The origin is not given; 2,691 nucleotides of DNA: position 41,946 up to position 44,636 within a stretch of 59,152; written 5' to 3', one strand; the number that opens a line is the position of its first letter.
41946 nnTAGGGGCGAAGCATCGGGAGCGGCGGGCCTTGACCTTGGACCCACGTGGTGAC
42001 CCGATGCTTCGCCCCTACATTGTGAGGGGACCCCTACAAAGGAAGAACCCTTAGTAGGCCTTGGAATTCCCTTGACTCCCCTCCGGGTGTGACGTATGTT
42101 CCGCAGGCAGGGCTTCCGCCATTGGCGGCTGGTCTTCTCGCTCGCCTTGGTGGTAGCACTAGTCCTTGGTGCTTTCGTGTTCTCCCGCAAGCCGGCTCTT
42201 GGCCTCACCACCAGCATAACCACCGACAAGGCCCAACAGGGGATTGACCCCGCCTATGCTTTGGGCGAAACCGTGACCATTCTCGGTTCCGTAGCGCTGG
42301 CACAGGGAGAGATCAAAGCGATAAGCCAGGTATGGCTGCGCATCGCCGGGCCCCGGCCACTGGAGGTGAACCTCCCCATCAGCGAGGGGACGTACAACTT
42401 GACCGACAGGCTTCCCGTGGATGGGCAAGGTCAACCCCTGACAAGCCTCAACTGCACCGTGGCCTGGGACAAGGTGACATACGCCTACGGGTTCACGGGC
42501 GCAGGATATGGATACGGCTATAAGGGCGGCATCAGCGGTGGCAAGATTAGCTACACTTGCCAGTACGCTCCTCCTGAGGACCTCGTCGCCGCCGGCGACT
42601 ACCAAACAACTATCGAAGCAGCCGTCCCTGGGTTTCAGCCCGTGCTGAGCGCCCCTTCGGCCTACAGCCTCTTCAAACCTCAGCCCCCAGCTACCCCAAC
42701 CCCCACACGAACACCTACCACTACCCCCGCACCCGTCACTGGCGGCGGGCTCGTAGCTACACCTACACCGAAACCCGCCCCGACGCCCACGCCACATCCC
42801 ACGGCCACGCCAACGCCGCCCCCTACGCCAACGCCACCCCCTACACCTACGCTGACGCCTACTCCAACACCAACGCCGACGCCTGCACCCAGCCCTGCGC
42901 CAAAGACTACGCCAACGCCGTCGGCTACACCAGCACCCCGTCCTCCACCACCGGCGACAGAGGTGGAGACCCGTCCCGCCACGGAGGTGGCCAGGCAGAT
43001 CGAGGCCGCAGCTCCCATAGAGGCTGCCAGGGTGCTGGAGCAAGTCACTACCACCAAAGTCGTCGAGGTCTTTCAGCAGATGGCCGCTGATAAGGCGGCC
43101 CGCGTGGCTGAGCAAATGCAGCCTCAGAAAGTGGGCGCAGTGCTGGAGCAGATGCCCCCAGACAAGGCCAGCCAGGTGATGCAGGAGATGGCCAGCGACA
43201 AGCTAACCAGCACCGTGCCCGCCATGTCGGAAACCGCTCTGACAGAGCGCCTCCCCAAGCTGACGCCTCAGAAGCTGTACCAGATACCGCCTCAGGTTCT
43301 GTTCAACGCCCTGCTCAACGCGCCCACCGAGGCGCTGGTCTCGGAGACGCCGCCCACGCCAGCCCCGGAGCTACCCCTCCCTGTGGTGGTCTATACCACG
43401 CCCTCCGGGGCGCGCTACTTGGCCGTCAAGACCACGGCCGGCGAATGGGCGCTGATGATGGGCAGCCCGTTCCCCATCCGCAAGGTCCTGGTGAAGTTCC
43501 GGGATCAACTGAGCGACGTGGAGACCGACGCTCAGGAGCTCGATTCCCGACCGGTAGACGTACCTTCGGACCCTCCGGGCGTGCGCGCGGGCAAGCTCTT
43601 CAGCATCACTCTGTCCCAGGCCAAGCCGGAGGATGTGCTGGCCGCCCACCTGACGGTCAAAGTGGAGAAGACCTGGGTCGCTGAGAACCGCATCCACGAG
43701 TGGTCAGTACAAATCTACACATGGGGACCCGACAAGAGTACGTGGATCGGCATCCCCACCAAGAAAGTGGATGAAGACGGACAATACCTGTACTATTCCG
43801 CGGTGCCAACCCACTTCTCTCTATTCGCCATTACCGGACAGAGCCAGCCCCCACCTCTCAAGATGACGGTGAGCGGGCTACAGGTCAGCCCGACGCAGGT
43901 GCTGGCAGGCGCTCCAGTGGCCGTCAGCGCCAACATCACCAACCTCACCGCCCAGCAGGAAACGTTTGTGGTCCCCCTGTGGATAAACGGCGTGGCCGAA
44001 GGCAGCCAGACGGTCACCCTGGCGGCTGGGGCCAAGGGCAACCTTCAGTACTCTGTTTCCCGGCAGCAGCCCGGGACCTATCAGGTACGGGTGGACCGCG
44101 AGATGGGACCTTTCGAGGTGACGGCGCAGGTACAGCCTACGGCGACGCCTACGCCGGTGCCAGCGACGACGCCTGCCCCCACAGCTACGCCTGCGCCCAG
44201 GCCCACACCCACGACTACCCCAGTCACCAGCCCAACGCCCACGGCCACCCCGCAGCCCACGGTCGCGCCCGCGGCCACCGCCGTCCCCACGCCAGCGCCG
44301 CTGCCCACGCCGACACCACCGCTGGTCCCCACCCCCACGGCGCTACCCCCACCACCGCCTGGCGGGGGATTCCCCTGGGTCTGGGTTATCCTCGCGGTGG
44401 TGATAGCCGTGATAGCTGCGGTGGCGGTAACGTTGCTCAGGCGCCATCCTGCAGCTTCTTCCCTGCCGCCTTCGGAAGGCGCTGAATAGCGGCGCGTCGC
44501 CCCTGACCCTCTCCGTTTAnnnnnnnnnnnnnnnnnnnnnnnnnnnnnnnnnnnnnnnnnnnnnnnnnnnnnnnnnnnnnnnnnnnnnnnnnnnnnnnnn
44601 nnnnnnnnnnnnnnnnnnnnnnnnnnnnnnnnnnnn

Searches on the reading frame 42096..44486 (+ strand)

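Call 64: search_protein_families(library=pfam, proteins=[window:42096-44486:+], max_evalue=0.001)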
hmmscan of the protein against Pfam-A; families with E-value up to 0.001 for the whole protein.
window:42096-44486:+ (797 aa): 2 families
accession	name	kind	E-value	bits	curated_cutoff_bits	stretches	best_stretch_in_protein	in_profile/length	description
PF03448.22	MgtE_N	-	3.2e-11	44.1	25.9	1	298-380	6-88/102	MgtE intracellular N domain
PF07705.17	CARDB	-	0.00052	20.6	22.7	0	595-666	8-81/101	CARDB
